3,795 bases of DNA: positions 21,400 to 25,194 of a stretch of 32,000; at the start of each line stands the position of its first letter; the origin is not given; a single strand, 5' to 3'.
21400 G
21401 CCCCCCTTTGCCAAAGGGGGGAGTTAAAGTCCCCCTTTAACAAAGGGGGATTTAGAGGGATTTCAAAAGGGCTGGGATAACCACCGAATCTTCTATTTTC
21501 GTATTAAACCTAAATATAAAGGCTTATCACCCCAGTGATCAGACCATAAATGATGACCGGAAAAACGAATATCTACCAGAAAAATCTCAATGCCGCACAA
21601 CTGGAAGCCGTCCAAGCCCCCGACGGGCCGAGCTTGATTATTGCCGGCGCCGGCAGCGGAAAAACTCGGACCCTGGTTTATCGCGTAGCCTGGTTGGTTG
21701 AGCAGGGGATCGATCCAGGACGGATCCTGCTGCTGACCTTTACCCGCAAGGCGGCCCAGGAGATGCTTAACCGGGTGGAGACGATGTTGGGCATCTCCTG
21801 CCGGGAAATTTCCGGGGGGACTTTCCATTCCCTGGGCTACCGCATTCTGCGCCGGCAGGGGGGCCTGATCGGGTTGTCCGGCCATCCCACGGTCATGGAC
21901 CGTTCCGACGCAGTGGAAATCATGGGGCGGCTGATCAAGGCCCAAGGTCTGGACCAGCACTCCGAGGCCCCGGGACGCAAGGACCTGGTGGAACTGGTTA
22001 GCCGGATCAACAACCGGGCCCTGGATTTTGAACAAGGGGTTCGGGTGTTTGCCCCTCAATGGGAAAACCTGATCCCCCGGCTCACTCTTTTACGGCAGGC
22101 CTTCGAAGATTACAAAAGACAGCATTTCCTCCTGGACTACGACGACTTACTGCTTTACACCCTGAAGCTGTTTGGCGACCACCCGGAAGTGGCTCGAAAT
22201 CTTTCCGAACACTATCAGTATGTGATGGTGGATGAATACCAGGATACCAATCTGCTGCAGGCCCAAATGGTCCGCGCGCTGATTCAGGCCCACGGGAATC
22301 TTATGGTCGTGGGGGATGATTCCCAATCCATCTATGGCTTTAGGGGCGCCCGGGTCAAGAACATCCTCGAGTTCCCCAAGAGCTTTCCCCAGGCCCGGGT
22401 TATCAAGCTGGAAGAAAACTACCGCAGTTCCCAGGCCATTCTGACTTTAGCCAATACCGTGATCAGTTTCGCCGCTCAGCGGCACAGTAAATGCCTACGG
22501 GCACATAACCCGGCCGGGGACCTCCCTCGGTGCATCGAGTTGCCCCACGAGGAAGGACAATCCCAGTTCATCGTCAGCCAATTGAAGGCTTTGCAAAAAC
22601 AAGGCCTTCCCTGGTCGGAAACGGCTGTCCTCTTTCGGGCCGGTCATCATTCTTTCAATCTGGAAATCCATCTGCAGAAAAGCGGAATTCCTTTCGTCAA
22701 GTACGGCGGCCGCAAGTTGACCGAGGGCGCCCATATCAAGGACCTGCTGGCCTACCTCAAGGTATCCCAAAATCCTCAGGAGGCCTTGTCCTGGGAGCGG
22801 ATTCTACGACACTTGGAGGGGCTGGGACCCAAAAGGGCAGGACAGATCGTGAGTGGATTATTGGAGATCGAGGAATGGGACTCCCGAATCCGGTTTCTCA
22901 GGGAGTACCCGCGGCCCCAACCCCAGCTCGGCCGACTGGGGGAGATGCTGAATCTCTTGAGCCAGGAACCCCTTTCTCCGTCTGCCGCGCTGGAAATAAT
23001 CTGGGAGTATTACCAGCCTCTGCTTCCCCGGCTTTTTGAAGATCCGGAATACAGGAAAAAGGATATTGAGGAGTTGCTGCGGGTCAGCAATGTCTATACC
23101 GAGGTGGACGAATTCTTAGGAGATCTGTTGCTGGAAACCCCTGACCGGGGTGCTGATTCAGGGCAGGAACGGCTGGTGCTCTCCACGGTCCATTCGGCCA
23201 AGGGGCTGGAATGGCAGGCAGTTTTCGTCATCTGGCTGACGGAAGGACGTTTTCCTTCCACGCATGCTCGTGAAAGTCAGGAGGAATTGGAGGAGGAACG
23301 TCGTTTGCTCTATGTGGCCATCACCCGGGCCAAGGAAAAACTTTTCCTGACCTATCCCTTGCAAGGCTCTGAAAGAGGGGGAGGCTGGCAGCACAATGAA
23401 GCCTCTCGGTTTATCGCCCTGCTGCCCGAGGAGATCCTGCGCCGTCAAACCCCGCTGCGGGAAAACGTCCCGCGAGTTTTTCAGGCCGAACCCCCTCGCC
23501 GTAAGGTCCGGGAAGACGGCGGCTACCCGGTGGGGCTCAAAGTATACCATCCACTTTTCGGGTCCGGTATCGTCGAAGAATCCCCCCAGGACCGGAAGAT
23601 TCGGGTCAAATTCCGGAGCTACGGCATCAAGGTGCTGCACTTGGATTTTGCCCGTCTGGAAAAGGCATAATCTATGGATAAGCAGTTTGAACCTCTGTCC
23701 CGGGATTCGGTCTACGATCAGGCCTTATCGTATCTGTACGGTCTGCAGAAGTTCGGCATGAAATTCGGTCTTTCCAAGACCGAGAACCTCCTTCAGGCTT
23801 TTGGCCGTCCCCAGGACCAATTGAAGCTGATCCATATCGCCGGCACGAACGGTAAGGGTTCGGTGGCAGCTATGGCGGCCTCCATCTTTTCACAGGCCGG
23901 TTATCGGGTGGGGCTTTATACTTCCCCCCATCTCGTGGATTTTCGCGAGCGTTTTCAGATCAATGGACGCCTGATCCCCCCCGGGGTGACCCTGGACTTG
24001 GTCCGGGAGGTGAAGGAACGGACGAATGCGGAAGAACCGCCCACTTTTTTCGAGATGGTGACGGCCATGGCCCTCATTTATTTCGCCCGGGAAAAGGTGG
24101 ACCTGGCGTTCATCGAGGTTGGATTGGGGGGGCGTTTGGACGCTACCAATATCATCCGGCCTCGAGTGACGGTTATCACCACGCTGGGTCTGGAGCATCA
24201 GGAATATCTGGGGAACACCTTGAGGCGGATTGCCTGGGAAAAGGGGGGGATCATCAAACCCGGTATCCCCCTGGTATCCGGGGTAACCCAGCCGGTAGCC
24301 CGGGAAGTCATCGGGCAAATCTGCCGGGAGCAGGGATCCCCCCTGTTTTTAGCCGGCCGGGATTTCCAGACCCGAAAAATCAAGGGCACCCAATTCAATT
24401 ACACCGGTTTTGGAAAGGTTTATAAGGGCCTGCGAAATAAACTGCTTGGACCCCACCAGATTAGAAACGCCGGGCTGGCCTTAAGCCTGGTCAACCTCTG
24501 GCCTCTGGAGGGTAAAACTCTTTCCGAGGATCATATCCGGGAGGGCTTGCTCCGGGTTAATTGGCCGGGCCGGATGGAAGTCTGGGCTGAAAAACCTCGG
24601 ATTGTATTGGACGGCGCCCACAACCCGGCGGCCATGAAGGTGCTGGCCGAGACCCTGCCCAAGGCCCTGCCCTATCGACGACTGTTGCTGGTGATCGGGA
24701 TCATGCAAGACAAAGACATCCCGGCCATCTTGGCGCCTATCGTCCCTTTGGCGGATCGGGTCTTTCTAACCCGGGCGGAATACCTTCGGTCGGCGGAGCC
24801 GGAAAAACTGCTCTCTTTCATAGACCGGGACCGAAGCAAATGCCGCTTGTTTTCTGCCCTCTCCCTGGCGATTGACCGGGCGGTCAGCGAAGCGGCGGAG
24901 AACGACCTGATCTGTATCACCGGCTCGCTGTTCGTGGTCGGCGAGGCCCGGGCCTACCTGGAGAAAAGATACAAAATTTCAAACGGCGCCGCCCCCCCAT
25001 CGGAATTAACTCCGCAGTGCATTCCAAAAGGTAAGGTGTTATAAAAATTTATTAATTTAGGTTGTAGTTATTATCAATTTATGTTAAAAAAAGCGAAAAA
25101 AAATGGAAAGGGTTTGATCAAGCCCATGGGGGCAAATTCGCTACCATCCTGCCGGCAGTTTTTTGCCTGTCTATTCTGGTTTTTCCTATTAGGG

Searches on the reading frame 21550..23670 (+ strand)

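Call 59: search_protein_families(library=pfam, max_evalue=0.00001, proteins=[window:21550-23670:+])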
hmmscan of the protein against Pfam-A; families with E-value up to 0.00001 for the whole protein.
window:21550-23670:+ (706 aa): 5 families
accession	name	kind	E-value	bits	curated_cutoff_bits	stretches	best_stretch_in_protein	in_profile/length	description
PF00580.27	UvrD-helicase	-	5.2e-74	249.8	23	1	13-280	1-271/271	UvrD/REP helicase N-terminal domain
PF13361.12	UvrD_C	-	1.5e-54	186.2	25.6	2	285-430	1-147/350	UvrD-like helicase C-terminal domain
PF13245.12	AAA_19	-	4.9e-24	85.4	25.1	1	17-265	1-134/134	AAA domain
PF13538.12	UvrD_C_2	-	1.4e-13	50.9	27.4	1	543-600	3-51/52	UvrD-like helicase C-terminal domain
PF13604.12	AAA_30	-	1e-07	32.3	27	0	13-76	2-66/191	AAA domain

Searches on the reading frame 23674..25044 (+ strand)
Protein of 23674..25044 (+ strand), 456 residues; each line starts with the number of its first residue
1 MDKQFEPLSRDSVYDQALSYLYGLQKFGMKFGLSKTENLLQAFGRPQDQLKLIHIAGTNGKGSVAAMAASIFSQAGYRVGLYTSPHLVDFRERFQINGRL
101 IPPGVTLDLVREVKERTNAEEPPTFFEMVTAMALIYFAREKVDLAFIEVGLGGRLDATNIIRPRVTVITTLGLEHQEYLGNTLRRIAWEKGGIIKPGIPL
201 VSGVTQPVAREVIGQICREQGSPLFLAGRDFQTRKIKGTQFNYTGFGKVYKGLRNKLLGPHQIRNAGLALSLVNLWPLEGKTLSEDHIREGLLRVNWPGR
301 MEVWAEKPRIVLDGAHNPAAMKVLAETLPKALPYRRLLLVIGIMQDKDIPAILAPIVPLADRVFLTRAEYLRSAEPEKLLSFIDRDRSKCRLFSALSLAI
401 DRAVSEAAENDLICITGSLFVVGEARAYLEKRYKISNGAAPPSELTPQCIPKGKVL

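Call 59: search_protein_families(library=pfam, max_evalue=0.00001, proteins=[window:23674-25044:+])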
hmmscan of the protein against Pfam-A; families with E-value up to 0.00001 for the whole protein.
window:23674-25044:+ (456 aa): 2 families
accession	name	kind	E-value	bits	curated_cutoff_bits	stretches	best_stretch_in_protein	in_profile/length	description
PF02875.26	Mur_ligase_C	-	3.7e-21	76.7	28.4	1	299-418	1-126/127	Mur ligase, glutamate ligase domain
PF08245.18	Mur_ligase_M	-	1.4e-09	38.7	24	1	55-271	1-198/200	Mur ligase middle domain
